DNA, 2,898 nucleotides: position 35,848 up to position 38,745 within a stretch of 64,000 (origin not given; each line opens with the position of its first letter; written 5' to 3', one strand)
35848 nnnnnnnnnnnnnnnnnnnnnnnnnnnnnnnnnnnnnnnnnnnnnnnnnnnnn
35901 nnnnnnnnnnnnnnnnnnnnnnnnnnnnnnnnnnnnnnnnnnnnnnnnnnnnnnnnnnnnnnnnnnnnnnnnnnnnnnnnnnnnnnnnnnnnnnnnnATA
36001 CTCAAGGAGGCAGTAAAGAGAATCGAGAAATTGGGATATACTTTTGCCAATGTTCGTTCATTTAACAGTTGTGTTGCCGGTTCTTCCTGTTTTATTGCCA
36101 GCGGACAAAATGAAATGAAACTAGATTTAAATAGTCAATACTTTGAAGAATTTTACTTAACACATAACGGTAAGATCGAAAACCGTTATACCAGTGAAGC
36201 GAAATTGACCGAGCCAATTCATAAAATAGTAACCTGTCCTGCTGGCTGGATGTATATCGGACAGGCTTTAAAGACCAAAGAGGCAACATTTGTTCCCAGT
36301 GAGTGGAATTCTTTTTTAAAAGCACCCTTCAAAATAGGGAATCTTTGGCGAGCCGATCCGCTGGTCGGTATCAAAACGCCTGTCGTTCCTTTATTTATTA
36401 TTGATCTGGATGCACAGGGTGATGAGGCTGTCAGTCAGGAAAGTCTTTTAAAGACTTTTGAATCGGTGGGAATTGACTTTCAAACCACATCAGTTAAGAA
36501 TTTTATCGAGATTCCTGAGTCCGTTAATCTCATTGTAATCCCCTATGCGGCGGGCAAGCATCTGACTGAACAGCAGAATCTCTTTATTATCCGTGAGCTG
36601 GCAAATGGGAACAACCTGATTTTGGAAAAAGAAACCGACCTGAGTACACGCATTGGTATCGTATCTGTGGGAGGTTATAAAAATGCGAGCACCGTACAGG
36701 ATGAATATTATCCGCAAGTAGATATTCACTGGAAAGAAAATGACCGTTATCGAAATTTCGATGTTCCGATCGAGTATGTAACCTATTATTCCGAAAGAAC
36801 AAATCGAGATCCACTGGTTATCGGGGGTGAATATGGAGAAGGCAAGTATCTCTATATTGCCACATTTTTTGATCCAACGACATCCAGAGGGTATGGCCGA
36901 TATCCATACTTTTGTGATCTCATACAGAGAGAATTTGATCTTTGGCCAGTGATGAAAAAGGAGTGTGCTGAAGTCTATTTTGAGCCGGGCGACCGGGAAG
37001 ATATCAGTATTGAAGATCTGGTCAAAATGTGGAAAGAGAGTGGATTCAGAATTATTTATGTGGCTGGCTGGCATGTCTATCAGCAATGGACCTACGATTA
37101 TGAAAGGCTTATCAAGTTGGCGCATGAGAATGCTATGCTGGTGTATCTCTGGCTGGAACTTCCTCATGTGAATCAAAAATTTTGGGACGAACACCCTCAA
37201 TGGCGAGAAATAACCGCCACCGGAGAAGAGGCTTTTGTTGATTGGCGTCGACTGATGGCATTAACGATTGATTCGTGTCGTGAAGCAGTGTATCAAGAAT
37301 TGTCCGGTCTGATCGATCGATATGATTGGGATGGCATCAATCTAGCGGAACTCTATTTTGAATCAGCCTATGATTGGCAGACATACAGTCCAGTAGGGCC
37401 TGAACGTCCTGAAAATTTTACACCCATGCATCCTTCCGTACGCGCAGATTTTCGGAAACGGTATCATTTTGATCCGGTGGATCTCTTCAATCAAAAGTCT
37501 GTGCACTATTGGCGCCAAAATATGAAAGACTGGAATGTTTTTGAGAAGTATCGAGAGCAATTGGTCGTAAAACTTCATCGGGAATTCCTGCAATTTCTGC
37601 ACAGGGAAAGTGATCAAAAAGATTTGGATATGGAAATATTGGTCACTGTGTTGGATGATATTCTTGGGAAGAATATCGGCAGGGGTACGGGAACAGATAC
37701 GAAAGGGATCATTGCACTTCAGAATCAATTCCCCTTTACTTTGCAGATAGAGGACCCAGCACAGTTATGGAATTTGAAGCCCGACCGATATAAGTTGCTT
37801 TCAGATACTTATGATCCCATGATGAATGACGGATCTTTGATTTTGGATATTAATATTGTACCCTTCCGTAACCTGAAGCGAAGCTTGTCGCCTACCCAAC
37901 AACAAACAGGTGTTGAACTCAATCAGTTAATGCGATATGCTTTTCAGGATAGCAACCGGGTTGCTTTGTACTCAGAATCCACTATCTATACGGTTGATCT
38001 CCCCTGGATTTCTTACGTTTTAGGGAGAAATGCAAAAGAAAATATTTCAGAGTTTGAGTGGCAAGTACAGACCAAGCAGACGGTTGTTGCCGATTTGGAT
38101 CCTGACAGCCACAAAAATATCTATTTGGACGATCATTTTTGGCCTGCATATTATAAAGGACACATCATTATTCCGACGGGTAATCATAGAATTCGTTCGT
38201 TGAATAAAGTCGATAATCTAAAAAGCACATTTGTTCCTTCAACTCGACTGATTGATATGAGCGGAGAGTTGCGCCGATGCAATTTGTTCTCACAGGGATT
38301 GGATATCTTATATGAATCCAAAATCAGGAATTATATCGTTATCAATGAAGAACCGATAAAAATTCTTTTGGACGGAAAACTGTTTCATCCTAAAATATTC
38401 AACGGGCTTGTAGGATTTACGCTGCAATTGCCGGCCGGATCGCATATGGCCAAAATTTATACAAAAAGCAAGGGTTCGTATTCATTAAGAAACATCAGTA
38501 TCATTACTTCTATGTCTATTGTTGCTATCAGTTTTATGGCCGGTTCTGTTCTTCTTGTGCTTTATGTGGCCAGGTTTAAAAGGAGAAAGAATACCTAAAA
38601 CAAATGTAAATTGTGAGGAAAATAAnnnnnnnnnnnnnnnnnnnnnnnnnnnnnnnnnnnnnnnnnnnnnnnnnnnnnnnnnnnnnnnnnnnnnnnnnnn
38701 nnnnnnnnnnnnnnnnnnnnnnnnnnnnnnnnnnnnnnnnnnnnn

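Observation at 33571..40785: Diderm YdaL/YdaM-like exopolysaccharide system with a giant fused processing enzyme and an OM barrel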

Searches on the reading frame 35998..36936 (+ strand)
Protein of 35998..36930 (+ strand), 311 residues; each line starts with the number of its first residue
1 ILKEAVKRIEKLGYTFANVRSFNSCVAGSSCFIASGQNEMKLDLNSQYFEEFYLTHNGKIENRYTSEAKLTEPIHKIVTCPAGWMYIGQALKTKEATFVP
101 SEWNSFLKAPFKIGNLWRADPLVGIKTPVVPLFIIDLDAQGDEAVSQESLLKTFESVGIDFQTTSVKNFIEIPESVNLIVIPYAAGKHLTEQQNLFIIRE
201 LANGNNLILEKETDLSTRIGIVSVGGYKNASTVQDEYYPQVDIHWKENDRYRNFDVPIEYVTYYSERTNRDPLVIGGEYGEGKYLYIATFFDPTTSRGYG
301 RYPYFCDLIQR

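Call 34: search_protein_families(library=pfam, proteins=[window:35998-36930:+], max_evalue=5)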
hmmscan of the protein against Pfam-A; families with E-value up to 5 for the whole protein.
window:35998-36930:+ (311 aa): 2 families
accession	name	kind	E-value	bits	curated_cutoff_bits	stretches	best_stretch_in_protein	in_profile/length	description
PF22469.2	RavJ_Peptidase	-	0.051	13.5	26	0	4-46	4-46/202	RavJ, Peptidase domain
PF24157.1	DUF7408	-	0.12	12.8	27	1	171-305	33-170/174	Domain of unknown function (DUF7408)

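Call 91: search_solved_structures(query=A6, max_evalue=1)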
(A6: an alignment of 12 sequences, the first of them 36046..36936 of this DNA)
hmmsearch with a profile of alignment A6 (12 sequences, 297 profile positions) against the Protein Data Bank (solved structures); distinct sequences matched with E-value up to 1: 1.
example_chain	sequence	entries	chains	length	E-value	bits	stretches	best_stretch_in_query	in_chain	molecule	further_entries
9zau_A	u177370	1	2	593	0.4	13.3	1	182-274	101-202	Predicted membrane protein, putative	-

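Call 92: search_protein_families(library=pfam, alignment_id=A6, max_evalue=0.05)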
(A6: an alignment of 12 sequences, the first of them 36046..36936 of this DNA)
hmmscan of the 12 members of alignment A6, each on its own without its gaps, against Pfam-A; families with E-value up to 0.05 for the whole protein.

A. member 1, window:36046-36936:+ (297 aa): 0 families

B. families by the number of members that match (of 12 scanned): 5 families
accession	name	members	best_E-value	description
PF08532.16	Glyco_hydro_42M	4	0.013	Beta-galactosidase trimerisation domain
PF14258.12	DUF4350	2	0.00066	Domain of unknown function (DUF4350)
PF24157.1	DUF7408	2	0.013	Domain of unknown function (DUF7408)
PF09822.16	ABC_transp_aux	1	0.0034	ABC-type uncharacterized transport system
PF07090.17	GATase1_like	1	0.013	Putative glutamine amidotransferase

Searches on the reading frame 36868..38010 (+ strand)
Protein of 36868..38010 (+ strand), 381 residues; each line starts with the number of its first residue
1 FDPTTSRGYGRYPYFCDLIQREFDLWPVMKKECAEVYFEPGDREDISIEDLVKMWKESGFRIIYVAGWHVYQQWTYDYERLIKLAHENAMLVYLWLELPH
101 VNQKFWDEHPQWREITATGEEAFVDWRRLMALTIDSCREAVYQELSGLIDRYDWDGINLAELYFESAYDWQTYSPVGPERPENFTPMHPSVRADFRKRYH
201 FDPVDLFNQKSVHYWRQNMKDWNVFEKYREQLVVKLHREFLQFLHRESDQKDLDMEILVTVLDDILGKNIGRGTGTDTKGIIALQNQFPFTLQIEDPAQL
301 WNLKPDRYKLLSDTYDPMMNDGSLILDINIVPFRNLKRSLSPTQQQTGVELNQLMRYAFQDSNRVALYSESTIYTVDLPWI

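Call 34: search_protein_families(library=pfam, proteins=[window:36868-38010:+], max_evalue=5)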
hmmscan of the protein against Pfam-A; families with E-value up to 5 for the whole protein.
window:36868-38010:+ (381 aa): 2 families
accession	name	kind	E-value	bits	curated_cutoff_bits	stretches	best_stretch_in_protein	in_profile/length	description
PF24694.1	LNS2_PITM1-3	-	0.072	13.6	27.7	1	50-73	28-51/124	PITM 1-3, LNS2 domain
PF14871.12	GHL6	-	0.14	12.8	35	1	81-157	49-128/132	Hypothetical glycosyl hydrolase 6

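Call 43: search_solved_structures(query=A4, max_evalue=10, show_alignments=1)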
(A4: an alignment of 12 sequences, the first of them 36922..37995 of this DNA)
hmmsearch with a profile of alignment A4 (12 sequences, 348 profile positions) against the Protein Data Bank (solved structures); distinct sequences matched with E-value up to 10: 19.
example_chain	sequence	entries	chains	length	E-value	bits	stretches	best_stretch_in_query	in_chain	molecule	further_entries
3mi6_A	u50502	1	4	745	0.0071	18.7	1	61-154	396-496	Alpha-galactosidase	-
6phw_A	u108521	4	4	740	0.15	14.4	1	61-139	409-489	Alpha-galactosidase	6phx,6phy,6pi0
6phu_A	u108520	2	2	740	0.18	14.1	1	61-139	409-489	Alpha-galactosidase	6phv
8p8t_A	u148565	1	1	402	0.21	13.9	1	115-174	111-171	Chitinase-like protein 4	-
8p8s_A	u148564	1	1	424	0.23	13.7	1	115-174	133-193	Chitinase-like protein 4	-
2yfn_A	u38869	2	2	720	0.3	13.4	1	62-137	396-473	ALPHA-GALACTOSIDASE-SUCROSE KINASE AGASK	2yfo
4q0n_A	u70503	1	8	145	0.43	12.9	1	138-177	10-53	Protein polybromo-1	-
8d8n_B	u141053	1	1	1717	0.84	11.9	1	141-200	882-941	RAMP superfamily protein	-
7x7a_A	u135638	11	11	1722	0.84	11.9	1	141-200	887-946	RAMP superfamily protein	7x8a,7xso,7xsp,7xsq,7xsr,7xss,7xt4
7y80_A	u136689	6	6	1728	0.84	11.9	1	141-200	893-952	RAMP superfamily protein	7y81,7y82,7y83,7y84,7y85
8gna_A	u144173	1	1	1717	0.87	11.9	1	141-200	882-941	RAMP superfamily protein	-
1e9l_A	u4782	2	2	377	0.88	11.9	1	115-172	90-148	YM1 SECRETORY PROTEIN | secretory protein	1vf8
7x7r_A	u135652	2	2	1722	0.88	11.9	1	141-200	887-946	RAMP superfamily protein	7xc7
8p8q_A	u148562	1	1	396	0.98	11.7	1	115-172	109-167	Chitinase-like protein 3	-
8p8r_A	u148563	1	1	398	0.99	11.7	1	115-172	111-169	Chitinase-like protein 3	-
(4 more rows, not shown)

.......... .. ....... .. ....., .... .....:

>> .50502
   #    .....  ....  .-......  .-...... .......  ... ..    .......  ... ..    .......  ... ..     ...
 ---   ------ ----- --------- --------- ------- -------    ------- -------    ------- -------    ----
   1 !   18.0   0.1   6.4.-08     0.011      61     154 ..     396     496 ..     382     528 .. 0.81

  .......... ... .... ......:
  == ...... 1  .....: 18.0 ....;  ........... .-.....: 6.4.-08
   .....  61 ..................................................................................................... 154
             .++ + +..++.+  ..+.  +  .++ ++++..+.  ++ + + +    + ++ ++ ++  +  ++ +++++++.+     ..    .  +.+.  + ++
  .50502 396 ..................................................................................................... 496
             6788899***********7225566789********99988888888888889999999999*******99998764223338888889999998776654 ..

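Call 65: search_protein_families(library=pfam, alignment_id=A4, max_evalue=0.01)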
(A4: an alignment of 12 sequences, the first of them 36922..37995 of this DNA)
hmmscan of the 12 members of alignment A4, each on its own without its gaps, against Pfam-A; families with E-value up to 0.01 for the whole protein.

A. member 1, window:36922-37995:+ (358 aa): 0 families

B. families by the number of members that match (of 12 scanned): 2 families
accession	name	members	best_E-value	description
PF02638.21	GHL10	3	0.00025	Glycosyl hydrolase-like 10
PF14871.12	GHL6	2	3.1e-06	Hypothetical glycosyl hydrolase 6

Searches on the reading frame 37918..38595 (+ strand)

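Call 34: search_protein_families(library=pfam, proteins=[window:37918-38595:+], max_evalue=5)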
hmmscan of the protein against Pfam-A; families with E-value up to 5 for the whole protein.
window:37918-38595:+ (226 aa): 1 family
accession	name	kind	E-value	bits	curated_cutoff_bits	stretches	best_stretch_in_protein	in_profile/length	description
PF17410.7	Stevor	-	0.047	13.7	25.4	1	174-225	211-263/275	Subtelomeric Variable Open Reading frame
